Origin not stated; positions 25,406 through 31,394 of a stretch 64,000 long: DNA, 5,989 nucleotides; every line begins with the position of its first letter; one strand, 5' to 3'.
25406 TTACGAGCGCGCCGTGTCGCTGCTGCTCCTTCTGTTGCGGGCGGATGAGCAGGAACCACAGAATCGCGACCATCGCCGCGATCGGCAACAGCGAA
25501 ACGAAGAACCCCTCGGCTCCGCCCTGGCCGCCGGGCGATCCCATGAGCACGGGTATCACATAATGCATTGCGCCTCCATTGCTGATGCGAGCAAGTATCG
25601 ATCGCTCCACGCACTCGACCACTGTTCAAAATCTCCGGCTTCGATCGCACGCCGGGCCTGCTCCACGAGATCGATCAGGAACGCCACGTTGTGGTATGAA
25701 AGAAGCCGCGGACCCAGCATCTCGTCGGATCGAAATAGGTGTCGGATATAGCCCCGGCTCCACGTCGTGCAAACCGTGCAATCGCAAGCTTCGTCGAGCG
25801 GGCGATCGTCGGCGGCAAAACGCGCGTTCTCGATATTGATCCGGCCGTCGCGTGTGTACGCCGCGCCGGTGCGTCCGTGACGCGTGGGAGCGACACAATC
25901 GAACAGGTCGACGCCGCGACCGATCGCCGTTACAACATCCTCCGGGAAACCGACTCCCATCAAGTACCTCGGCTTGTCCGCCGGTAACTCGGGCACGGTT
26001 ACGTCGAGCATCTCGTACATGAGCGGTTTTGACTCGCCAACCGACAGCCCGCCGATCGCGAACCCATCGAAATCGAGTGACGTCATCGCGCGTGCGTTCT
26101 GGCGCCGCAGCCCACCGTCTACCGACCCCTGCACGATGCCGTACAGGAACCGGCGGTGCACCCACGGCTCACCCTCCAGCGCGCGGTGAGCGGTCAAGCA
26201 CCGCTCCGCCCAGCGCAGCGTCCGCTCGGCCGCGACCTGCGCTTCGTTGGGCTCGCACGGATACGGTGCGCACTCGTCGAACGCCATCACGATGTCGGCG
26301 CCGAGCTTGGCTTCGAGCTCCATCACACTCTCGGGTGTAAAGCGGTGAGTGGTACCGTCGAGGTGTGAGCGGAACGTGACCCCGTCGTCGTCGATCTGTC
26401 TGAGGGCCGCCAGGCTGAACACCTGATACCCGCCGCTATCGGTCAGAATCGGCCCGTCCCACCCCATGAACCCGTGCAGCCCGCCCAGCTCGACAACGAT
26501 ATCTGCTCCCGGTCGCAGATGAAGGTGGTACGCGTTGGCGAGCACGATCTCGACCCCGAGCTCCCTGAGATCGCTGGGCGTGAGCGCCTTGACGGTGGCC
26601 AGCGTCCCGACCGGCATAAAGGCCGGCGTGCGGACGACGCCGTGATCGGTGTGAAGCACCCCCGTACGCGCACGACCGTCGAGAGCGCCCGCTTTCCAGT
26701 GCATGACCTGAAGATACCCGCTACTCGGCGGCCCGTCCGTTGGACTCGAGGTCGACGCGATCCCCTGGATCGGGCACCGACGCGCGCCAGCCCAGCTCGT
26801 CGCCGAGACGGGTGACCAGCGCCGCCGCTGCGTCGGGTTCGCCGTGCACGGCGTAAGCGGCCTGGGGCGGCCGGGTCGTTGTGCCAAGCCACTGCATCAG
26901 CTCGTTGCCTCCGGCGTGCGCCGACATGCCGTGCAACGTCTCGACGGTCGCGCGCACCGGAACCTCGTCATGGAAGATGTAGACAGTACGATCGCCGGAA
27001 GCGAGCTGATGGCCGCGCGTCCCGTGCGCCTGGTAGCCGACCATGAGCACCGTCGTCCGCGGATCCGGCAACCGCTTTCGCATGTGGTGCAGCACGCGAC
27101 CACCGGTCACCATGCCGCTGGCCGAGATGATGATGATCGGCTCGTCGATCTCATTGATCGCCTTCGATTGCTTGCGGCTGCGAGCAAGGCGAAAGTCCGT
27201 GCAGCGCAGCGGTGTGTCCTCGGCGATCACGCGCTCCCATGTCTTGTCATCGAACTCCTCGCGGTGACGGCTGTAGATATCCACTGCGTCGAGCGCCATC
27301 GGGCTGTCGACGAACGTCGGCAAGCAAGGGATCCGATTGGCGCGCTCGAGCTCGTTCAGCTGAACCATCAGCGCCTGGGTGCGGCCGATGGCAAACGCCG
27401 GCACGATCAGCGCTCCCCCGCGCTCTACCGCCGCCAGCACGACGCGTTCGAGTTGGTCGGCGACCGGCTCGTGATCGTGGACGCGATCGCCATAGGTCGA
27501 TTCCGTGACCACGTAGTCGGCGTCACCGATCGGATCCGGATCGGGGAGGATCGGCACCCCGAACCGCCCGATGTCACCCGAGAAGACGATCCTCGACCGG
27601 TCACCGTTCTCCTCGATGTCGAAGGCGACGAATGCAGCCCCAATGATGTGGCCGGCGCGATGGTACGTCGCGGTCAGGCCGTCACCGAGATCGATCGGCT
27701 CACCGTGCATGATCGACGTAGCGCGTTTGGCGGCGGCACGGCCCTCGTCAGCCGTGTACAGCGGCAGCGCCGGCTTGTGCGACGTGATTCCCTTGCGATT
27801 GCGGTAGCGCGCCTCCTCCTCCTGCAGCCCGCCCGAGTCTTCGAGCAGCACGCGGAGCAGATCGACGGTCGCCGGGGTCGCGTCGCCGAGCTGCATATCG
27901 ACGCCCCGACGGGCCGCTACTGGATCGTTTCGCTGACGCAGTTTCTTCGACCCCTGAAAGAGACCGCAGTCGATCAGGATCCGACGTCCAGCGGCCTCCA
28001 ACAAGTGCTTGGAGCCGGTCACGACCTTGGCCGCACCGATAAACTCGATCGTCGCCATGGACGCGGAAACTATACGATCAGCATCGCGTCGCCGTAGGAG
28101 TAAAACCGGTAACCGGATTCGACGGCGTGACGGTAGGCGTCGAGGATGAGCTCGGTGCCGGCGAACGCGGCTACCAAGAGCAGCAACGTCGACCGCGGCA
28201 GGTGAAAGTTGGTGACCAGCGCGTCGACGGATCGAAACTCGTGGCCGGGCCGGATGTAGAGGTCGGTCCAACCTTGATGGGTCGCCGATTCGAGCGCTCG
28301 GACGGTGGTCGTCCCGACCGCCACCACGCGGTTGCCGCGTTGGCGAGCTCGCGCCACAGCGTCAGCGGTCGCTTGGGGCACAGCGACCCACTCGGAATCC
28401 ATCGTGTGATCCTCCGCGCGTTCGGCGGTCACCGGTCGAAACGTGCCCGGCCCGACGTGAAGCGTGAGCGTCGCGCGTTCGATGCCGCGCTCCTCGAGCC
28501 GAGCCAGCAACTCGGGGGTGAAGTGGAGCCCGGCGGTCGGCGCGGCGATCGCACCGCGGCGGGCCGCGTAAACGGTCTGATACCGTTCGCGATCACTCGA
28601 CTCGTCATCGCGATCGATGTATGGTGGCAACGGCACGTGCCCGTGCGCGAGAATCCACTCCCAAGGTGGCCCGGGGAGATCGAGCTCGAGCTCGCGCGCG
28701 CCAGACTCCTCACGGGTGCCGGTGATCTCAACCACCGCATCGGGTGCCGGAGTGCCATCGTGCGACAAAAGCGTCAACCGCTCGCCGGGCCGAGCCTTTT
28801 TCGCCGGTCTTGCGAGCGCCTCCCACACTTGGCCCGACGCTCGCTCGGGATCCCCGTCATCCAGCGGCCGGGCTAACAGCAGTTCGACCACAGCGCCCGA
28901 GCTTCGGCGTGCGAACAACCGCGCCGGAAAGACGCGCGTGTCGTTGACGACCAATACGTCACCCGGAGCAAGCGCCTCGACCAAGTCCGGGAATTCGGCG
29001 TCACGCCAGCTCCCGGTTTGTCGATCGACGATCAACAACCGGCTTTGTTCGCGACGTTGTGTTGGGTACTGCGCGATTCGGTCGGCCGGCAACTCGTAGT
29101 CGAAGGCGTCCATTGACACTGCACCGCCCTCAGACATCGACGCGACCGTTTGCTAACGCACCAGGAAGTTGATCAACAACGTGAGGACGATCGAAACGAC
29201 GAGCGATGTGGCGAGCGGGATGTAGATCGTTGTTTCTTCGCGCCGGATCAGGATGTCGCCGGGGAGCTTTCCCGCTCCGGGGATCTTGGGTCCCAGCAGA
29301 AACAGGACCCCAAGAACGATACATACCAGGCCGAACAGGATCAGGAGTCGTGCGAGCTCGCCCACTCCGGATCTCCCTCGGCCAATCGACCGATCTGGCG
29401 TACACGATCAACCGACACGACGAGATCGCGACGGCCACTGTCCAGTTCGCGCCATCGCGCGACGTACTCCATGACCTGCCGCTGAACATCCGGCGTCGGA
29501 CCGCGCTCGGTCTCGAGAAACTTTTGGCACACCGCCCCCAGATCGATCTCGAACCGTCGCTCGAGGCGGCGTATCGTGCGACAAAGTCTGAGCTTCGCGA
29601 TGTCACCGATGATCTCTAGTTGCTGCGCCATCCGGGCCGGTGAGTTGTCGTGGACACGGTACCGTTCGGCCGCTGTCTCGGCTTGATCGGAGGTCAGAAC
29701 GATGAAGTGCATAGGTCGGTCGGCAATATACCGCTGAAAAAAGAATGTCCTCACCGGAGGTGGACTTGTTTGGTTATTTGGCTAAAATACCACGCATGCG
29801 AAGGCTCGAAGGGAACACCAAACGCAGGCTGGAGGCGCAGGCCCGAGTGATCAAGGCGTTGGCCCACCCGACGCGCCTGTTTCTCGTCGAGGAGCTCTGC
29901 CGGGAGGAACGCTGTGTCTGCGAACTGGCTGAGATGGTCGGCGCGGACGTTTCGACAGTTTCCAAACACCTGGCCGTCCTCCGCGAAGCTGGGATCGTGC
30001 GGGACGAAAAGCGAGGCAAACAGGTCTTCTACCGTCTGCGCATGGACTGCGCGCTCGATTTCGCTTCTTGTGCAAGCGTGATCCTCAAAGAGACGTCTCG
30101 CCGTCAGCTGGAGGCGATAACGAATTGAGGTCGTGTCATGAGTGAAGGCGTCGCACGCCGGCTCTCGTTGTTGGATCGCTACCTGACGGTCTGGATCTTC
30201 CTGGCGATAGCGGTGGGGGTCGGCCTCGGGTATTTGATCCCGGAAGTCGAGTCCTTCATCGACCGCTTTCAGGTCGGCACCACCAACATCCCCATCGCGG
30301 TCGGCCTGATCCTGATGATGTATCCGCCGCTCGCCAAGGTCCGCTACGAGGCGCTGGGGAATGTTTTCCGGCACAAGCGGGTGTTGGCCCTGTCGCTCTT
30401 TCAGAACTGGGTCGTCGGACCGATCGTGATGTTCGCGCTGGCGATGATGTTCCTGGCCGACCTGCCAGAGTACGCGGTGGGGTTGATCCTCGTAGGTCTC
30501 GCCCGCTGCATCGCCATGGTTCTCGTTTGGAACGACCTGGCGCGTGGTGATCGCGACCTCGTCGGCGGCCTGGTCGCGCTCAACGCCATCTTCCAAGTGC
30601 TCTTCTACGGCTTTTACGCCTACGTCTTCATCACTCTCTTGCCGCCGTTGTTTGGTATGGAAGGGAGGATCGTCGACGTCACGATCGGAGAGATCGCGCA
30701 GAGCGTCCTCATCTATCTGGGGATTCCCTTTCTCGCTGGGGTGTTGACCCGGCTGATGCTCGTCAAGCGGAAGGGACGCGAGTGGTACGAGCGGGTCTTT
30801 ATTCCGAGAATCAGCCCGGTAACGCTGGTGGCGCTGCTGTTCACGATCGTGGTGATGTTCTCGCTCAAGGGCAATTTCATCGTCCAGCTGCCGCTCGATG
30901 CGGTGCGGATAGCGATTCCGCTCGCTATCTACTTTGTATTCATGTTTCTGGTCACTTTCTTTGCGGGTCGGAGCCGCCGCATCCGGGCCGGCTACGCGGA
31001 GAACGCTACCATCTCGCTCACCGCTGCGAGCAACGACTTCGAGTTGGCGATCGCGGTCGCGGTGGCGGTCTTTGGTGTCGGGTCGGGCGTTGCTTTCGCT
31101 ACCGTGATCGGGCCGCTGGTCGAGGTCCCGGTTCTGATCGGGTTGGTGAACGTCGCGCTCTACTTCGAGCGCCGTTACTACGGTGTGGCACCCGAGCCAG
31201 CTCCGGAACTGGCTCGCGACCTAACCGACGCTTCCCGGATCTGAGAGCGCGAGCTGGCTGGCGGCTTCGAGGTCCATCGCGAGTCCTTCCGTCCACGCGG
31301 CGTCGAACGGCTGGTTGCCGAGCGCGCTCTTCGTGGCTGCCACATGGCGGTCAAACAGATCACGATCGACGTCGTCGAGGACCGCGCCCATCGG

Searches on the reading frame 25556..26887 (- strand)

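Call 71: search_protein_families(library=pfam, proteins=[window:25556-26887:-], max_evalue=0.00001)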
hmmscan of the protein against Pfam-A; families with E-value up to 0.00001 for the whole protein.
window:25556-26887:- (443 aa): 1 family
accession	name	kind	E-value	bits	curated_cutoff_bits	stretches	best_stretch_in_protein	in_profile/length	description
PF01702.25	TGT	-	1.1e-151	505.3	26.3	1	72-430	2-354/357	Queuine tRNA-ribosyltransferase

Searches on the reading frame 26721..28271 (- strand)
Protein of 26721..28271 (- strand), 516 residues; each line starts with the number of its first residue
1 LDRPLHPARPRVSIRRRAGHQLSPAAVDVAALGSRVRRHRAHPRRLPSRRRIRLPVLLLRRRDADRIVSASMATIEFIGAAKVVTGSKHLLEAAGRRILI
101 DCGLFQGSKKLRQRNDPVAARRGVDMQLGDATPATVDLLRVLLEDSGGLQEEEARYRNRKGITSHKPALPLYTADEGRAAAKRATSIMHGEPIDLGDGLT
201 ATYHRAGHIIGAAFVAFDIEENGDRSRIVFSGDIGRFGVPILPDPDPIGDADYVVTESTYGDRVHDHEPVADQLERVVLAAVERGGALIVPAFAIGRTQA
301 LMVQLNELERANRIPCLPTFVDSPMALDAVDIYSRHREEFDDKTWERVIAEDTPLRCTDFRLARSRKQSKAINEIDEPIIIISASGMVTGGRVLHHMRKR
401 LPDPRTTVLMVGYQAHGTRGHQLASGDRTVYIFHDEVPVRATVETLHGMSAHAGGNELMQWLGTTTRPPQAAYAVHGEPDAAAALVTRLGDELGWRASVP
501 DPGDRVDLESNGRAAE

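Call 71: search_protein_families(library=pfam, proteins=[window:26721-28271:-], max_evalue=0.00001)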
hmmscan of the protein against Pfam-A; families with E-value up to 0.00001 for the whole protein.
window:26721-28271:- (516 aa): 2 families
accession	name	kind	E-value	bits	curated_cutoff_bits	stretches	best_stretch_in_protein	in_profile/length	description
PF10996.14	Beta-Casp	-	2.7e-34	118.7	27.7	1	298-423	1-120/120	Beta-Casp domain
PF07521.17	RMMBL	-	3e-16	59.6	21.6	1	436-500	1-63/63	Zn-dependent metallo-hydrolase RNA specificity domain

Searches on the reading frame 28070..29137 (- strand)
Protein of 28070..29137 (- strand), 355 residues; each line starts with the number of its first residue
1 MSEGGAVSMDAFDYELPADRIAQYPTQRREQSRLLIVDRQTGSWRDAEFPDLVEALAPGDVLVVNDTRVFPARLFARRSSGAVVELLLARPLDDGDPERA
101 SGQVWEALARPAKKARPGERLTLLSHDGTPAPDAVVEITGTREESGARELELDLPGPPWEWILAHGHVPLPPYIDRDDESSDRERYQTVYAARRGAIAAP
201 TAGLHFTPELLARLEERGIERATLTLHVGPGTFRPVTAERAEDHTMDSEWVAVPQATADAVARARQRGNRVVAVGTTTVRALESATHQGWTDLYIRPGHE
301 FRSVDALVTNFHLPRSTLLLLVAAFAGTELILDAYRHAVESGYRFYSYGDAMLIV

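Call 71: search_protein_families(library=pfam, proteins=[window:28070-29137:-], max_evalue=0.00001)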
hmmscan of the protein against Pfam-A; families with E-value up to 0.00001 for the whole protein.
window:28070-29137:- (355 aa): 1 family
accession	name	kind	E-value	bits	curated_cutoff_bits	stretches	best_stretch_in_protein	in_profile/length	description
PF02547.20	Queuosine_synth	-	1.5e-129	432.2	25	1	10-354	2-322/322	Queuosine biosynthesis protein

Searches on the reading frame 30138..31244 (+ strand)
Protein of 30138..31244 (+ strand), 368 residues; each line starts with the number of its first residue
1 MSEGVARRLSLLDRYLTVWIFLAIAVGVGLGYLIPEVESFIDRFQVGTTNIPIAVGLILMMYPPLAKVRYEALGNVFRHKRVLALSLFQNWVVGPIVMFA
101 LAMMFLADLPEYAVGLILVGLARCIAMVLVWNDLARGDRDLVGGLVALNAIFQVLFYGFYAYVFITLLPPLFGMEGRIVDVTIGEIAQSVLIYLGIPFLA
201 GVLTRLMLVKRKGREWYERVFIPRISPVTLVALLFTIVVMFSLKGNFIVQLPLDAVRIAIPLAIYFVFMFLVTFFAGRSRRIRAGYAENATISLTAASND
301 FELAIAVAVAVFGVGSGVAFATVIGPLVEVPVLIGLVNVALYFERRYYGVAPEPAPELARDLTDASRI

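Call 72: search_protein_families(library=pfam, proteins=[window:30138-31244:+], max_evalue=0.00001)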
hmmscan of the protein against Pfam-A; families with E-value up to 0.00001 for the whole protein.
window:30138-31244:+ (368 aa): 1 family
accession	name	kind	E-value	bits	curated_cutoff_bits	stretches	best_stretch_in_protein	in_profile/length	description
PF01758.21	SBF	-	2.4e-59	200.7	24.3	1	55-250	2-190/191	Sodium Bile acid symporter family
